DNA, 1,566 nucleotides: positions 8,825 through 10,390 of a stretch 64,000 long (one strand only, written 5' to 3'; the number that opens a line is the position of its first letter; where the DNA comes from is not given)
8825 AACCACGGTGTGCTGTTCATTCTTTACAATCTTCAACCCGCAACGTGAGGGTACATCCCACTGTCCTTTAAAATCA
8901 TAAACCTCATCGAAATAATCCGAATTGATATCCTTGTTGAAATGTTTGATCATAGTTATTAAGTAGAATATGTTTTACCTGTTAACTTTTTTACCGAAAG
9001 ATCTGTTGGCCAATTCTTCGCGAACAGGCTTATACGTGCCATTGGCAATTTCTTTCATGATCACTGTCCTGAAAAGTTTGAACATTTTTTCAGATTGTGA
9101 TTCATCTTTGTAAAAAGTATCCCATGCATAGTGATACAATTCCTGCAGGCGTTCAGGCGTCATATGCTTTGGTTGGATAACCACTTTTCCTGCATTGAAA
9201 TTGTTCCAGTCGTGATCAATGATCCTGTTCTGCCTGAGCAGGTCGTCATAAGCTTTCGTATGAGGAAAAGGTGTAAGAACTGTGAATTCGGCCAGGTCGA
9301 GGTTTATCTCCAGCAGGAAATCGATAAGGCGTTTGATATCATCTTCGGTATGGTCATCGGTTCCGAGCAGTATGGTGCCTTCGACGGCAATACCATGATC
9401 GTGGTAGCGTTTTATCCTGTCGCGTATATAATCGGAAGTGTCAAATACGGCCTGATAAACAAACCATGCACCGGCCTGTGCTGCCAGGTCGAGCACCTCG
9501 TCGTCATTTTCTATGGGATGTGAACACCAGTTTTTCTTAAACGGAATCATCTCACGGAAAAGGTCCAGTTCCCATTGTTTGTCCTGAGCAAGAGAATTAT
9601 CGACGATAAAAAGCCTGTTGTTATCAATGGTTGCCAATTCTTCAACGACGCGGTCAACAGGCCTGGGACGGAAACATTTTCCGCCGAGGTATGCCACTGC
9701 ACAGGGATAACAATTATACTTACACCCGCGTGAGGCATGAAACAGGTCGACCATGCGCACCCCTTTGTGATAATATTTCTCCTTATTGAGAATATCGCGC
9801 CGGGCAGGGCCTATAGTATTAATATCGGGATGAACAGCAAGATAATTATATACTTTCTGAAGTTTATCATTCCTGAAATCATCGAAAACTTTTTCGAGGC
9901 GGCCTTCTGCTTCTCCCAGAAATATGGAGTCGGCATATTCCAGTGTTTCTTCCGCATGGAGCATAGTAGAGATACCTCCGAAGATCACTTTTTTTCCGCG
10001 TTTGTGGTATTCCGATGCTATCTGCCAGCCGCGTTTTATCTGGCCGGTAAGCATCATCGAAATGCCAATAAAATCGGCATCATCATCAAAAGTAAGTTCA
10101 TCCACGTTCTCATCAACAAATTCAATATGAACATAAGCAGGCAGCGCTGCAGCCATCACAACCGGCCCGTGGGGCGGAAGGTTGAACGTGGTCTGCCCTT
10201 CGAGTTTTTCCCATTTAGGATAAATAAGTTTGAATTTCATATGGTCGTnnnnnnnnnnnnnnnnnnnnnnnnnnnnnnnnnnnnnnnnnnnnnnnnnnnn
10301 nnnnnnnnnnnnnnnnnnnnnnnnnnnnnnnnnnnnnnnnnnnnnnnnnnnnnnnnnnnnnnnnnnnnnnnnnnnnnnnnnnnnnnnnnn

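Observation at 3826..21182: Seventeen-kb co-oriented lipid/pigment-type cluster with two B12-radical SAM enzymes but no ACP, KS, KR or DH genes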

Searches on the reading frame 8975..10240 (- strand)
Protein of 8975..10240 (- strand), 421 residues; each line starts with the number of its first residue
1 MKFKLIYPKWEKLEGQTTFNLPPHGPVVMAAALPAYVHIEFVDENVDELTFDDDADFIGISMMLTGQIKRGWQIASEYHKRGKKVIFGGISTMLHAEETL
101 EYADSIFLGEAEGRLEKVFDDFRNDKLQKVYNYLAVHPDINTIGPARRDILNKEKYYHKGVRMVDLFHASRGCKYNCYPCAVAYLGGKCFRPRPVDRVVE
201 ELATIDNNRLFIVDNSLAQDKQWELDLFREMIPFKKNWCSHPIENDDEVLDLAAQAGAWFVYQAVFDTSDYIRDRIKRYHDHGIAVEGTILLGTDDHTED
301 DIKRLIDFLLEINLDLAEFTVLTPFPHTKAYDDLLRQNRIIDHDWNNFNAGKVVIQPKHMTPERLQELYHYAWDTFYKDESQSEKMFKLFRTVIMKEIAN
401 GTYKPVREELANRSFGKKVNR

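Call 3: search_protein_families(library=pfam, proteins=[window:8975-10240:-], max_evalue=0.01)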
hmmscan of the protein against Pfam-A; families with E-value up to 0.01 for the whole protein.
window:8975-10240:- (421 aa): 3 families
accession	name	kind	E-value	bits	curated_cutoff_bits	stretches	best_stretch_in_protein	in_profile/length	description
PF02310.24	B12-binding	-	1.3e-06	28.7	32.1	1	43-118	35-120/121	B12 binding domain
PF04055.27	Radical_SAM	-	4.5e-05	24.1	29.5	1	170-283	4-127/166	Radical SAM superfamily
PF19864.5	Radical_SAM_N2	-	0.0084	16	29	0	83-128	86-131/151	Radical SAM proteins, N-terminal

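Call 6: search_protein_families(library=ncbifam, proteins=[window:8975-10240:-], max_evalue=0.001)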
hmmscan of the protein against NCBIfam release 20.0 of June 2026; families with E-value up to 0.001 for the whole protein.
window:8975-10240:- (421 aa): 14 families
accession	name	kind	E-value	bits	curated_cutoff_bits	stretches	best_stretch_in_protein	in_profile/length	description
TIGR04013.1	B12_SAM_MJ_1487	hypoth_equivalog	6.2e-17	61.5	251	1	42-217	31-208/382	TIGR04013 family B12-binding domain/radical SAM domain-containing protein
TIGR04072.2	rSAM_ladder_B12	equivalog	3.4e-13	49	360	1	82-257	98-281/443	lipid biosynthesis B12-binding/radical SAM protein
TIGR03471.1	HpnJ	equivalog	8.1e-12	44.7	577.6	1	167-377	200-433/472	hopanoid biosynthesis associated radical SAM protein HpnJ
TIGR02026.1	BchE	equivalog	9.7e-12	44.5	481.35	1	149-375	178-426/497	magnesium-protoporphyrin IX monomethyl ester anaerobic oxidative cyclase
TIGR04367.1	HpnR_B12_rSAM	equivalog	9.8e-11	40.8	650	1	72-216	78-238/490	hopanoid C-3 methylase HpnR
TIGR04014.1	B12_SAM_MJ_0865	equivalog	4.5e-10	38.9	360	1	54-205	38-201/434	methyl-coenzyme M reductase glutamine C-methyltransferase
NF033070.1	rSAM_AprD4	equivalog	2.2e-09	36.7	500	1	127-367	163-422/456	AprD4 family radical SAM diol-dehydratase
NF038361.1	rSAM_Sden_1168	equivalog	1.1e-08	34.1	575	1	157-240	276-361/560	Sden_1168 family B12-binding radical SAM P-methyltransferase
NF040546.1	rSAM_CUAEP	equivalog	5.1e-07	28.8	500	1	35-202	26-209/468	CUAEP/CCAEP-tail radical SAM (seleno)protein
NF040542.1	rSAM_RCCLKC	equivalog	2.5e-06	26.9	450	1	36-182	28-198/423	arsinothricin biosynthesis radical SAM protein ArsL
NF045585.1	rSAM_slr0320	equivalog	9.8e-06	24.3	775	1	66-205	123-276/511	photosystem II high light acclimation radical SAM protein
TIGR04385.1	B12_rSAM_cofa1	equivalog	7.8e-05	22.1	450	1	140-206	170-237/438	B12 lower ligand biosynthesis radical SAM protein BzaD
TIGR04479.1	bcpD_PhpK_rSAM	subfamily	0.00012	20.7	600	1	151-278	228-375/504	PhpK family radical SAM P-methyltransferase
TIGR01125.1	TIGR01125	equivalog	0.00057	19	356.95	0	143-205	115-177/432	30S ribosomal protein S12 methylthiotransferase RimO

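Call 15: find_homologous_proteins(query=window:8975-10240:-, max_evalue=1e-10)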
Query window:8975-10240:- (421 aa): 6193 proteins with E <= 1e-10 among 8000 candidates; the best 120 are listed.
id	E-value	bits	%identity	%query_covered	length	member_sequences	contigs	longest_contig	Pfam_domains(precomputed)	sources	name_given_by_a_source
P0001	7.6e-269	910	90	100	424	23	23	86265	PF02310.25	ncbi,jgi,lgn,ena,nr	ncbi:MAG TPA: cobalamin-dependent protein [Bacteroidales bacterium]|jgi:radical SAM superfamily enzy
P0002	5.0e-260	881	88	100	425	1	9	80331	PF02310.25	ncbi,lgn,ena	-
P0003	6.0e-258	874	88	100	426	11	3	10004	PF02310.25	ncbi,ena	-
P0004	9.2e-258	873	87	100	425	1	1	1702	PF02310.25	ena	-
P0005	1.7e-256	869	87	100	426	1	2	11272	PF02310.25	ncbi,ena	-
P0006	1.9e-256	869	87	100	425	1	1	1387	PF02310.25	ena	-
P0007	2.9e-256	868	87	100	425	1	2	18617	PF02310.25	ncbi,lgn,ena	ncbi:MAG: radical SAM protein [Bacteroidota bacterium]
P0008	2.6e-254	862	86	100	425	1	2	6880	PF02310.25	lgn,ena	-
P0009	6.3e-254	860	86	100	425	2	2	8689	PF02310.25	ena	-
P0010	6.3e-252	854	86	100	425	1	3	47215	PF02310.25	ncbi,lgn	-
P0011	7.2e-251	850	84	100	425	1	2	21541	PF02310.25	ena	-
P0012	3.9e-250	848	84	100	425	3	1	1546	PF02310.25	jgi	jgi:radical SAM superfamily enzyme YgiQ (UPF0313 family)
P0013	4.6e-250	848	84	100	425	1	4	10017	PF02310.25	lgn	-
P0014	4.0e-249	845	83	100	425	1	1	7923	PF04055.28,PF02310.25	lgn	-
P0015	4.6e-249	844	84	100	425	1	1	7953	PF02310.25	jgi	jgi:radical SAM superfamily enzyme YgiQ (UPF0313 family)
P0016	7.7e-248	840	83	100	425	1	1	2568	PF02310.25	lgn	-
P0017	2.5e-245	832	81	100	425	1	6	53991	PF02310.25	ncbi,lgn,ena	-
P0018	1.7e-244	829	81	100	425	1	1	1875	PF02310.25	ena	-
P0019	3.0e-239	812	80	100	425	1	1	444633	PF02310.25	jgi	jgi:radical SAM superfamily enzyme YgiQ (UPF0313 family)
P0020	1.7e-238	810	80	100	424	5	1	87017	PF02310.25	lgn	-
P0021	2.4e-237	806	80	100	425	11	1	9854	PF02310.25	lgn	-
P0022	3.6e-237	805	79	100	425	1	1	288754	PF04055.28,PF02310.25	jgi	jgi:radical SAM superfamily enzyme YgiQ (UPF0313 family)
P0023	3.0e-236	802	79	100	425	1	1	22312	PF04055.28,PF02310.25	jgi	jgi:radical SAM superfamily enzyme YgiQ (UPF0313 family)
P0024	3.3e-235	799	78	100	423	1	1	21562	PF04055.28,PF02310.25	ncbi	ncbi:MAG: cobalamin-dependent protein [Bacteroidota bacterium]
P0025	7.7e-235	798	77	100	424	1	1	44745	PF04055.28,PF02310.25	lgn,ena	-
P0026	2.3e-234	796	77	100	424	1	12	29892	PF04055.28,PF02310.25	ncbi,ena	-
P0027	1.4e-231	787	78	100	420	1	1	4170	PF04055.28,PF02310.25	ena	-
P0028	1.5e-231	787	77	100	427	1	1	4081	PF04055.28,PF02310.25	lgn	-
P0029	1.4e-230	784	77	100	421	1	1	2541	PF02310.25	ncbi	-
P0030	2.5e-230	783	77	100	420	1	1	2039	PF04055.28,PF02310.25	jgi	jgi:radical SAM superfamily enzyme YgiQ (UPF0313 family)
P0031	4.6e-230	782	77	100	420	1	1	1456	PF04055.28,PF02310.25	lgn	-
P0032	4.9e-230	782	76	100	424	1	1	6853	PF04055.28,PF02310.25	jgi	jgi:radical SAM superfamily enzyme YgiQ (UPF0313 family)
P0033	5.9e-230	781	76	100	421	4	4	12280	PF04055.28,PF02310.25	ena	-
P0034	7.2e-230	781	77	100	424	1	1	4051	PF02310.25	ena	-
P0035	1.6e-229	780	78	100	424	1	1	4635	PF04055.28,PF02310.25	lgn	-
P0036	2.0e-229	780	77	100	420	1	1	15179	PF04055.28,PF02310.25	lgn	-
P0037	2.5e-229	779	76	100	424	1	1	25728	PF04055.28,PF02310.25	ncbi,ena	-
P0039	3.6e-229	779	77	100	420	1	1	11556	PF04055.28,PF02310.25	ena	-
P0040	6.0e-229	778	77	100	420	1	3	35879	PF04055.28,PF02310.25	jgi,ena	-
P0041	7.9e-229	778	75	100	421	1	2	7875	PF04055.28,PF02310.25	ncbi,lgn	-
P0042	1.1e-228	777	76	100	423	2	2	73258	PF04055.28,PF02310.25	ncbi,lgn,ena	-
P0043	2.7e-228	776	76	100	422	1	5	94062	PF04055.28,PF02310.25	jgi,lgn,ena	-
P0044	2.8e-228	776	76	100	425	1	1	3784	PF04055.28,PF02310.25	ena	-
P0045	4.8e-228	775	76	100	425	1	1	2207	PF04055.28,PF02310.25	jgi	jgi:radical SAM superfamily enzyme YgiQ (UPF0313 family)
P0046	1.9e-227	773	76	100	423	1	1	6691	PF04055.28,PF02310.25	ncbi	-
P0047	2.4e-227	773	75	100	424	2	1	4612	PF04055.28,PF02310.25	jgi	jgi:radical SAM superfamily enzyme YgiQ (UPF0313 family)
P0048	8.2e-227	771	76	100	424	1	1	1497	PF04055.28,PF02310.25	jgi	jgi:radical SAM superfamily enzyme YgiQ (UPF0313 family)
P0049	8.8e-227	771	74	100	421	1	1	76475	PF02310.25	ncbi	-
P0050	1.8e-226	770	76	100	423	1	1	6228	PF04055.28,PF02310.25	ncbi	-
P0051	3.7e-226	769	76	100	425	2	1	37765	PF02310.25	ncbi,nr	ncbi:radical SAM protein [Bacteroidales bacterium OttesenSCG-928-I21]|nr:radical SAM protein [Bacter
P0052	8.1e-226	768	76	100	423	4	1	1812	PF04055.28,PF02310.25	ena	-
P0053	1.1e-225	767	77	100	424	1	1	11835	PF04055.28,PF02310.25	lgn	-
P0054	2.0e-225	767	75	100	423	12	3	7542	PF02310.25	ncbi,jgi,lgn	-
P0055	3.5e-225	766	77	100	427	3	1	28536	PF04055.28,PF02310.25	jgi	-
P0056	6.3e-225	765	75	100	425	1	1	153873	PF02310.25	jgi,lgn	jgi:radical SAM superfamily enzyme YgiQ (UPF0313 family)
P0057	9.1e-225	764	74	100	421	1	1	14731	PF04055.28,PF02310.25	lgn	-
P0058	2.8e-224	763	74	100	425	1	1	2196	PF02310.25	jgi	jgi:radical SAM superfamily enzyme YgiQ (UPF0313 family)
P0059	4.8e-224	762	75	100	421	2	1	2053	PF04055.28,PF02310.25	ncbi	-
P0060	7.3e-224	761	74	100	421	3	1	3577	PF04055.28,PF02310.25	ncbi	-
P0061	8.0e-224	761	76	100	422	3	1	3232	PF02310.25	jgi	jgi:radical SAM superfamily enzyme YgiQ (UPF0313 family)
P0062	1.7e-223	760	75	100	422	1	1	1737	PF02310.25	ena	-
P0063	6.5e-223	758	75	100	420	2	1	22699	PF04055.28,PF02310.25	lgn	-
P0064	7.1e-223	758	74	100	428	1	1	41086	PF04055.28,PF02310.25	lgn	-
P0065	1.2e-222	757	75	100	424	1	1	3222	PF04055.28,PF02310.25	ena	-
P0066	1.3e-222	757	75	100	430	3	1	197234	PF04055.28,PF02310.25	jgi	jgi:radical SAM superfamily enzyme YgiQ (UPF0313 family)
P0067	1.9e-222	757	74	100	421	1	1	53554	PF04055.28,PF02310.25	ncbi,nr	ncbi:radical SAM protein [bacterium]|nr:radical SAM protein [bacterium]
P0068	3.2e-222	756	73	100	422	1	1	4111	PF02310.25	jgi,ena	-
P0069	3.5e-222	756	75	100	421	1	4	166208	PF04055.28,PF02310.25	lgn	-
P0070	3.9e-222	756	74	100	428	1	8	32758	PF04055.28,PF02310.25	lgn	-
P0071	4.5e-222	756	75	100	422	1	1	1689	PF04055.28,PF02310.25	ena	-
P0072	4.5e-222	756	73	100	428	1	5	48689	PF04055.28,PF02310.25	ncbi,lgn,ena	-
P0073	5.4e-222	755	73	100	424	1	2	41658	PF02310.25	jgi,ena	-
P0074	5.9e-222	755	73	100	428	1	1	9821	PF04055.28,PF02310.25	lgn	-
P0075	6.1e-222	755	73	100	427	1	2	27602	PF04055.28,PF02310.25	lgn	-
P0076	6.2e-222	755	73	100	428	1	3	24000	PF04055.28,PF02310.25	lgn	-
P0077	6.2e-222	755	74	100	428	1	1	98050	PF04055.28,PF02310.25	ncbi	-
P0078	7.9e-222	755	74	100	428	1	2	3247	PF04055.28,PF02310.25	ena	-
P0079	8.4e-222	755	73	100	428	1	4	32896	PF04055.28,PF02310.25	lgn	-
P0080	8.7e-222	755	75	100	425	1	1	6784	PF04055.28,PF02310.25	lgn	-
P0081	9.4e-222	754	73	100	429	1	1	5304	PF02310.25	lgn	-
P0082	9.4e-222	754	73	100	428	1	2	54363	PF02310.25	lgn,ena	-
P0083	1.1e-221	754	74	100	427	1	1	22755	PF04055.28,PF02310.25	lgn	-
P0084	1.4e-221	754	73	100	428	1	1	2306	PF04055.28,PF02310.25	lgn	-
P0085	1.4e-221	754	73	100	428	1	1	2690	PF04055.28,PF02310.25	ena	-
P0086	1.4e-221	754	73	100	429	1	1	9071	PF04055.28,PF02310.25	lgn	-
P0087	1.5e-221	754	73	100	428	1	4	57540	PF04055.28,PF02310.25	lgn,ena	-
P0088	1.6e-221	754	73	100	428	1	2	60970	PF02310.25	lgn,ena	-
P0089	1.6e-221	754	73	100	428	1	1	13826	PF02310.25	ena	-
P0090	1.6e-221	754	73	100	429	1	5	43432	PF02310.25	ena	-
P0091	1.7e-221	754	73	100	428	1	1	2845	PF04055.28,PF02310.25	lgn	-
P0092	1.8e-221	754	75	100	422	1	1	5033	PF04055.28,PF02310.25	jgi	jgi:radical SAM superfamily enzyme YgiQ (UPF0313 family)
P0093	1.9e-221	753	73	100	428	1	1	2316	PF04055.28,PF02310.25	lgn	-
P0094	2.1e-221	753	73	100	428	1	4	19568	PF04055.28,PF02310.25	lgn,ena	-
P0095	2.2e-221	753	73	100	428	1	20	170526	PF02310.25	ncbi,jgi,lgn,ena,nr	ncbi:MAG: radical SAM protein [Lentimicrobiaceae bacterium]|nr:radical SAM protein [Lentimicrobiacea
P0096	2.3e-221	753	75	100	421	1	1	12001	PF04055.28,PF02310.25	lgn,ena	-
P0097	2.3e-221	753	73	100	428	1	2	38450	PF04055.28,PF02310.25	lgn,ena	-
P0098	2.4e-221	753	73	100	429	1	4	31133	PF02310.25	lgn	-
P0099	2.6e-221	753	73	100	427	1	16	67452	PF04055.28,PF02310.25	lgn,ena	-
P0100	2.7e-221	753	73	100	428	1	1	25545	PF02310.25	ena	-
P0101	2.7e-221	753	74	100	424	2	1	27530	PF04055.28,PF02310.25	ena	-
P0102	2.9e-221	753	74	100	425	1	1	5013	PF04055.28,PF02310.25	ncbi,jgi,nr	ncbi:MAG: radical SAM protein [Bacteroidales bacterium]|jgi:radical SAM superfamily enzyme YgiQ (UPF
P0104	3.3e-221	753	73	100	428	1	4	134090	PF02310.25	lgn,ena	-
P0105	3.3e-221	753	73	100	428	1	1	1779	PF02310.25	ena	-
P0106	3.3e-221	753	73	100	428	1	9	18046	PF02310.25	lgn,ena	-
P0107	3.3e-221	753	73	100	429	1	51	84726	PF02310.25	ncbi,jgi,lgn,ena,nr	ncbi:MAG: radical SAM protein [Lentimicrobiaceae bacterium]|nr:radical SAM protein [Lentimicrobiacea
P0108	3.8e-221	752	73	100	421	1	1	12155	PF04055.28,PF02310.25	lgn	-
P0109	4.1e-221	752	75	100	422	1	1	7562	PF02310.25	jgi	jgi:radical SAM superfamily enzyme YgiQ (UPF0313 family)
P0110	4.5e-221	752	73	100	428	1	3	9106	PF04055.28,PF02310.25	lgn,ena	-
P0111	5.5e-221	752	73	100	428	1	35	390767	PF02310.25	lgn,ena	-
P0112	6.1e-221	752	75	100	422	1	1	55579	PF04055.28,PF02310.25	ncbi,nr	ncbi:MAG: radical SAM protein [Bacteroidales bacterium]|nr:radical SAM protein [Bacteroidales bacter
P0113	6.3e-221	752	74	100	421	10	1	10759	PF04055.28,PF02310.25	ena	-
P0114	6.4e-221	752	73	100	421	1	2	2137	PF04055.28,PF02310.25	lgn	-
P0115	7.0e-221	752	74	100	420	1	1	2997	PF02310.25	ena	-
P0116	7.8e-221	751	73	100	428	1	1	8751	PF04055.28,PF02310.25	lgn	-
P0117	9.4e-221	751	75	100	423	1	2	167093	PF04055.28,PF02310.25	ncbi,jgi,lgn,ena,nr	ncbi:MAG: radical SAM protein [Lentimicrobiaceae bacterium]|nr:radical SAM protein [Lentimicrobiacea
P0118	9.5e-221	751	74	100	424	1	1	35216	PF04055.28,PF02310.25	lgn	-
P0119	1.1e-220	751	73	100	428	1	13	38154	PF02310.25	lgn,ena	-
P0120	1.1e-220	751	73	100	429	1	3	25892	PF02310.25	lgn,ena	-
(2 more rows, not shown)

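Call 18: find_related_loci(query=A1, collection=genome_contigs, flank=10000)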
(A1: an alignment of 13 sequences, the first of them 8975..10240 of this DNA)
Query A1 (421 aa) in genome_contigs; peptide patterns used: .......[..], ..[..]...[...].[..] (x = any residue, [..] = any of these).
599 stretches matched a pattern (row limit reached: there are more); 505 encode a relative of the query (tblastn E <= 1e-3); the best 80 are kept; 80 distinct loci.
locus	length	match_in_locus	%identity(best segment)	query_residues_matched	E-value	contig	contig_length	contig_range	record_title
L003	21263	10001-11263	93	1-421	0e+0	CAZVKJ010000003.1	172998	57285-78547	MAG TPA_asm: uncultured Bacteroidales bacterium isolate SRP089250_co1_43 genome assembly, contig: NODE_49_length_172998_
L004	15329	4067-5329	87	1-421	0e+0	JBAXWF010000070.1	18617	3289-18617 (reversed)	MAG: Bacteroidota bacterium isolate ELA706 MAG706_70, whole genome shotgun sequence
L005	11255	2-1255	81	4-421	0e+0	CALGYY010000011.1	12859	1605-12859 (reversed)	MAG TPA_asm: uncultured Bacteroidetes bacterium isolate SRR3330212_bin.90_CONCOCT_v1.1_MAG genome assembly, contig: ERZ7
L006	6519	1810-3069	81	1-420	0e+0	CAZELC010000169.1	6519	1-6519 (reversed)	MAG TPA_asm: uncultured Bacteroidales bacterium isolate SRP220891_co1_21 genome assembly, contig: NODE_23529_length_6519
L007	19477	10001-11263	77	1-421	0e+0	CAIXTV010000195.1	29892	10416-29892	uncultured bacterium isolate KTt_bin-0590 genome assembly, contig: bin-0590:195/312, whole genome shotgun sequence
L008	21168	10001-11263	76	1-421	0e+0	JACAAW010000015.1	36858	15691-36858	MAG: Bacteroidetes bacterium isolate Cfx2-01 MAG1_15, whole genome shotgun sequence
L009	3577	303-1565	74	1-421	0e+0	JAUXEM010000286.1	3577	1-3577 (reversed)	MAG: Salinivirgaceae bacterium isolate CSMAG_2877 CSMAG_2877_k117_7844292_length_3577_cov_13.0000, whole genome shotgun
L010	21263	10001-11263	74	1-421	0e+0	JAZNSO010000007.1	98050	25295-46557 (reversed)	MAG: Bacteroidales bacterium isolate T1900044809_TS20190275.MAGScoT_cleanbin_000008 SGB_2770_k141_171941, whole genome s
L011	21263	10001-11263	73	1-421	0e+0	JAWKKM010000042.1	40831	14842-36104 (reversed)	MAG: Bacteroidales bacterium isolate AC3.32 AC3.32.fa-42, whole genome shotgun sequence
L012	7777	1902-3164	76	1-421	0e+0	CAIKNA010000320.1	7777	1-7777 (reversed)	MAG: uncultured Bacteroidales bacterium isolate AlinenLipids_bin-7146 genome assembly, contig: bin-7146:320/409, whole g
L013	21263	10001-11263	72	1-421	0e+0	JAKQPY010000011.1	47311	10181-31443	MAG: Bacteroidota bacterium isolate USMO_maxbin.127_sub k141_454993, whole genome shotgun sequence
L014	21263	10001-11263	73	1-421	0e+0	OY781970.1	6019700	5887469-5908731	MAG: uncultured Draconibacterium sp. isolate 170f71c0-b3b5-404f-95db-dd0d0fa2a447 genome assembly, chromosome: 1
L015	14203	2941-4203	75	1-421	0e+0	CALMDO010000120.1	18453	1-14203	MAG TPA_asm: uncultured Bacteroidetes bacterium isolate SRR8868559_bin.49_CONCOCT_v1.1_MAG genome assembly, contig: ERZ1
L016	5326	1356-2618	74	1-421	0e+0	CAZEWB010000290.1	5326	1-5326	MAG TPA_asm: uncultured Bacteroidales bacterium isolate binchicken_co220_80 genome assembly, contig: NODE_10386_length_5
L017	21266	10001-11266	74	1-421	0e+0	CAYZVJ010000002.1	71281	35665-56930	MAG TPA_asm: uncultured Rikenellaceae bacterium isolate SRP214966_co4_470 genome assembly, contig: NODE_156_length_71281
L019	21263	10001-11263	74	1-421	0e+0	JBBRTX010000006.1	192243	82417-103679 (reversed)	MAG: Bacteroidales bacterium isolate La2_metabat2.315 La2_metabat2.315_K_1027858L192243_cov_20.9982, whole genome shotgu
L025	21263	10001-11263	73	1-421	0e+0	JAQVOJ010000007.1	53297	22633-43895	MAG: Bacteroidales bacterium isolate STF1_178 NODE_1151_length_53297_cov_11.635584_Sandtown_F1, whole genome shotgun seq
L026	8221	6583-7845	72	1-421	0e+0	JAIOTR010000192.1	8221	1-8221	MAG: Bacteroidales bacterium isolate SMBSF75 bin_88_k127_473937, whole genome shotgun sequence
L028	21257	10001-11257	73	1-419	0e+0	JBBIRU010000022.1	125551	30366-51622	MAG: Bacteroidota bacterium isolate QH2S170213_bin_357 NODE_92_length_125551_cov_2.79148, whole genome shotgun sequence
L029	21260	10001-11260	74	1-420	0e+0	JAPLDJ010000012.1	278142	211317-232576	MAG: Bacteroidetes bacterium isolate LacPavin_0920_WC70_MAG_47_14 LacPavin_0920_WC70_scaffold_521436, whole genome shotg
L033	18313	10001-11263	71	1-421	0e+0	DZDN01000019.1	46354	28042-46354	MAG TPA_asm: Candidatus Limimorpha avicola isolate Gambia15-481 c_000000000019, whole genome shotgun sequence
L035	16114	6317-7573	72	1-419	0e+0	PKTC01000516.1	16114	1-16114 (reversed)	MAG: Marinilabiliales bacterium isolate BM718 sc_2120, whole genome shotgun sequence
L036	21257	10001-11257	72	1-419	0e+0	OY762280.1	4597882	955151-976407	MAG: Bacteroidales bacterium isolate 20329f36-1aa7-4b1c-baf8-c582a14de254 genome assembly, chromosome: 1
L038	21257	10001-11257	72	1-419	0e+0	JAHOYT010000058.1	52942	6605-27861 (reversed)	MAG: Bacteroidales bacterium isolate CORE_19_RING_Bin_00002 c_000000000068, whole genome shotgun sequence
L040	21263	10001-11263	72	1-421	0e+0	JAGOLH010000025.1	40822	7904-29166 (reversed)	MAG: Bacteroidales bacterium isolate Go_SlDig_bin_437 Go_SlDig_2532_length_40822_cov_34.184052, whole genome shotgun seq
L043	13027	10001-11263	72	1-421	0e+0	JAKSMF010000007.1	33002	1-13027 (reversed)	MAG: Bacteroidales bacterium isolate Horse_feces118 MAG118_7, whole genome shotgun sequence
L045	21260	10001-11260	73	1-420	0e+0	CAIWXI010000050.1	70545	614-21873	MAG: uncultured Bacteroidales bacterium isolate Kiruna_bin-10044 genome assembly, contig: bin-10044:050/166, whole genom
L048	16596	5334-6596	73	1-421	0e+0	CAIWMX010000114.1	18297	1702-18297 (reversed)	MAG: uncultured Bacteroidales bacterium isolate AM-2014_bin-2482 genome assembly, contig: bin-2482:114/140, whole genome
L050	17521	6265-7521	73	1-419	0e+0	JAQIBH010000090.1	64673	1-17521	MAG: Bacteroidales bacterium isolate GH36 k119_52695, whole genome shotgun sequence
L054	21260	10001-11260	71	1-420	0e+0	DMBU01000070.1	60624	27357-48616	MAG TPA_asm: Bacteroidales bacterium isolate UBA12171 contig_2040, whole genome shotgun sequence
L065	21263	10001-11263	72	1-421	0e+0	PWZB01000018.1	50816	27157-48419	MAG: Bacteroidales bacterium isolate T3Sed10_157R1 T3-Sed10-C590, whole genome shotgun sequence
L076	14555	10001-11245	72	7-421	0e+0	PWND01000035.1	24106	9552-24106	MAG: Bacteroidales bacterium isolate CSSed10_302R1 CS-Sed10-C3327, whole genome shotgun sequence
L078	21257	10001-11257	71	1-419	0e+0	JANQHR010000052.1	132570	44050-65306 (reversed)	MAG: Bacteroidales bacterium isolate PL24a_bin.19 k99_6526556, whole genome shotgun sequence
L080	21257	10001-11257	71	1-419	0e+0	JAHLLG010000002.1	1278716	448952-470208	MAG: Bacteroidetes bacterium isolate MAG82 NODE_3_length_1278716_cov_396.054102, whole genome shotgun sequence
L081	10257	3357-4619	71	1-421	0e+0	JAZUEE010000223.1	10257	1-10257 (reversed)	MAG: Bacteroidales bacterium isolate T1900045302_TH20190072.MAGScoT_cleanbin_000032 SGB_6147_k141_235757, whole genome s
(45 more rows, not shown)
